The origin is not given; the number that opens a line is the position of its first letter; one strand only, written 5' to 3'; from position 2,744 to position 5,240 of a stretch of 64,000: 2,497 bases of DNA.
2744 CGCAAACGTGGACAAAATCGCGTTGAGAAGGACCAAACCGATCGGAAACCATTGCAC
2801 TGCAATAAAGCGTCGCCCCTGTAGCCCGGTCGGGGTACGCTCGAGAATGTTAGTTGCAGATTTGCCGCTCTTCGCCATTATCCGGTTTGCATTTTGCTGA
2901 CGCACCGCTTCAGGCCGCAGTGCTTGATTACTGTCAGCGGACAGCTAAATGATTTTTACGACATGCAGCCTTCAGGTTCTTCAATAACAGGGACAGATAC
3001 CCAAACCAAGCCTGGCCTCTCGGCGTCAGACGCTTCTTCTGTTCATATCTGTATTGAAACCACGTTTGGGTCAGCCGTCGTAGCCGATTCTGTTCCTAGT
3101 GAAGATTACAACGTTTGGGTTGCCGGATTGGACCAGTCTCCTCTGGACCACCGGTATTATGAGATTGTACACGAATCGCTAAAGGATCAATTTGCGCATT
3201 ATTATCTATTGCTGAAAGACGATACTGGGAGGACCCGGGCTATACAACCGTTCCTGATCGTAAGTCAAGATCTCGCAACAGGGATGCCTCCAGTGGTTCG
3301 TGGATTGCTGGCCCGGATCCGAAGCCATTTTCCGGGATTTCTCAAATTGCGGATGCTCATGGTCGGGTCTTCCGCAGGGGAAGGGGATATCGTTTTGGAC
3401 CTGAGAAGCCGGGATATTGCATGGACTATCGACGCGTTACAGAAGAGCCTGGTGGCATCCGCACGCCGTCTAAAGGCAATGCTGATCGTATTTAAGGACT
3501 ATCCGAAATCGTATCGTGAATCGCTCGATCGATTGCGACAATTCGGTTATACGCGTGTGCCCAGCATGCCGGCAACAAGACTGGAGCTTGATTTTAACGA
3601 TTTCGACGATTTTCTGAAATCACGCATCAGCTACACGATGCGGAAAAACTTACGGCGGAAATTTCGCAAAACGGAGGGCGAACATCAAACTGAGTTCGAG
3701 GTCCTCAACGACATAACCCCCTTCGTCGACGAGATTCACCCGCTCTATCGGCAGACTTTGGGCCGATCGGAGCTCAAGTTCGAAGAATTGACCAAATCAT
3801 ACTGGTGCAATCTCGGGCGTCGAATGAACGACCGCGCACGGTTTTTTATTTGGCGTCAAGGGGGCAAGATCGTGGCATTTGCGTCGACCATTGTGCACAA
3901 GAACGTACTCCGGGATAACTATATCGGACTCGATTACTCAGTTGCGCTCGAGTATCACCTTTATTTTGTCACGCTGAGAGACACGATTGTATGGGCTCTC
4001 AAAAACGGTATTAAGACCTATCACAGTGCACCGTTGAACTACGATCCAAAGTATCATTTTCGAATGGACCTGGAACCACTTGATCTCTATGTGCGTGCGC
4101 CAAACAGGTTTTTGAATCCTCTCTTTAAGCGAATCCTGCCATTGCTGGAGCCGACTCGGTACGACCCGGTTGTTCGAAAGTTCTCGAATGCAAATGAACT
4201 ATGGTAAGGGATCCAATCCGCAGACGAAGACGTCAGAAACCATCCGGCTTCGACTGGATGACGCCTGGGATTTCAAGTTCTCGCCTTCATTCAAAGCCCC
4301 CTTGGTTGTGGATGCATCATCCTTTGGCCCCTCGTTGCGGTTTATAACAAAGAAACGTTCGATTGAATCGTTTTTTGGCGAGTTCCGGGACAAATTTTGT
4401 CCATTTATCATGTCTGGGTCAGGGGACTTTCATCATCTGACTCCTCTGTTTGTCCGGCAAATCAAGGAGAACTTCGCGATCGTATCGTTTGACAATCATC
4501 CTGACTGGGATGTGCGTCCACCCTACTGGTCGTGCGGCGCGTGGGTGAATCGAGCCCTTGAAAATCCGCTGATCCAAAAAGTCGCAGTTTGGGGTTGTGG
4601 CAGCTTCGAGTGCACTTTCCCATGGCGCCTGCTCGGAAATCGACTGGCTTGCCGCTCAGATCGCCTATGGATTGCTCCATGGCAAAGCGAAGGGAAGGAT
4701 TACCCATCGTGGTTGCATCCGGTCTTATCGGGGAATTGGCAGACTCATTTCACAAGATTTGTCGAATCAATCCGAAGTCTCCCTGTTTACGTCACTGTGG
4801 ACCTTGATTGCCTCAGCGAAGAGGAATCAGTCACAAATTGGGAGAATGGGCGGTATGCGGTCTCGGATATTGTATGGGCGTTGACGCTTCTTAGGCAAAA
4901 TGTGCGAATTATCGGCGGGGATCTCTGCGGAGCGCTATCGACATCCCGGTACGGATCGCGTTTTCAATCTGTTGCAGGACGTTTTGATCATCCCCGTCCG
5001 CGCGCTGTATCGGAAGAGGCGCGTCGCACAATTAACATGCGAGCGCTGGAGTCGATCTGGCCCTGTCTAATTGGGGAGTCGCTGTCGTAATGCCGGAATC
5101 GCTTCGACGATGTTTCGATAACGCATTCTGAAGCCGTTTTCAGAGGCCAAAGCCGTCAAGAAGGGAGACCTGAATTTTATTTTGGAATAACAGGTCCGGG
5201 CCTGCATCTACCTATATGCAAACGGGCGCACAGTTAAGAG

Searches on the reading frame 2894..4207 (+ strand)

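Call 3: search_protein_families(library=pfam, proteins=[window:2894-4207:+], max_evalue=0.01)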
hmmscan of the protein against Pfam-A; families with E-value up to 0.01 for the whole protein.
window:2894-4207:+ (437 aa): 2 families
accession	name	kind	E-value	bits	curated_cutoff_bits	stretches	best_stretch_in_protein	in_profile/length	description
PF13480.13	Acetyltransf_6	-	2.4e-12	47.6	22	1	249-378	3-134/143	Acetyltransferase (GNAT) domain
PF04339.18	FemAB_like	-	1.5e-08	34.6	27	1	231-376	166-309/369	Peptidogalycan biosysnthesis/recognition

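Call 4: search_protein_families(library=ncbifam, proteins=[window:2894-4207:+], max_evalue=0.01)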
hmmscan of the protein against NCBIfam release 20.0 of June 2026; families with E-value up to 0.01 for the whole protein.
window:2894-4207:+ (437 aa): 0 families

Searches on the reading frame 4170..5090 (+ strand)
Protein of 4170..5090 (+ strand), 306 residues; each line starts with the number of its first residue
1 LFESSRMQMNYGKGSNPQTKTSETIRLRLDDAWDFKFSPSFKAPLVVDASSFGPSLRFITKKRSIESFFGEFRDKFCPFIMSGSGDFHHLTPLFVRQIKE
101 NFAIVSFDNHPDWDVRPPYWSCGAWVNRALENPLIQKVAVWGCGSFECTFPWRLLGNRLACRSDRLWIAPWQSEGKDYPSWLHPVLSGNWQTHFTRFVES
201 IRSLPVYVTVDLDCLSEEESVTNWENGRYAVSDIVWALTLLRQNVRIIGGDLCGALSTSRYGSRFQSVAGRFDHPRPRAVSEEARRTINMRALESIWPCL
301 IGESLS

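Call 3: search_protein_families(library=pfam, proteins=[window:4170-5090:+], max_evalue=0.01)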
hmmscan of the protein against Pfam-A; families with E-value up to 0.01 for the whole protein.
window:4170-5090:+ (306 aa): 1 family
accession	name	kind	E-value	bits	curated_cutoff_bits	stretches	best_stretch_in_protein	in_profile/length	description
PF00491.26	Arginase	-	0.002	18.1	22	0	96-142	106-157/280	Arginase family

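Call 4: search_protein_families(library=ncbifam, proteins=[window:4170-5090:+], max_evalue=0.01)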
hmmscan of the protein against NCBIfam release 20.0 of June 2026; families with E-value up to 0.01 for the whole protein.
window:4170-5090:+ (306 aa): 0 families
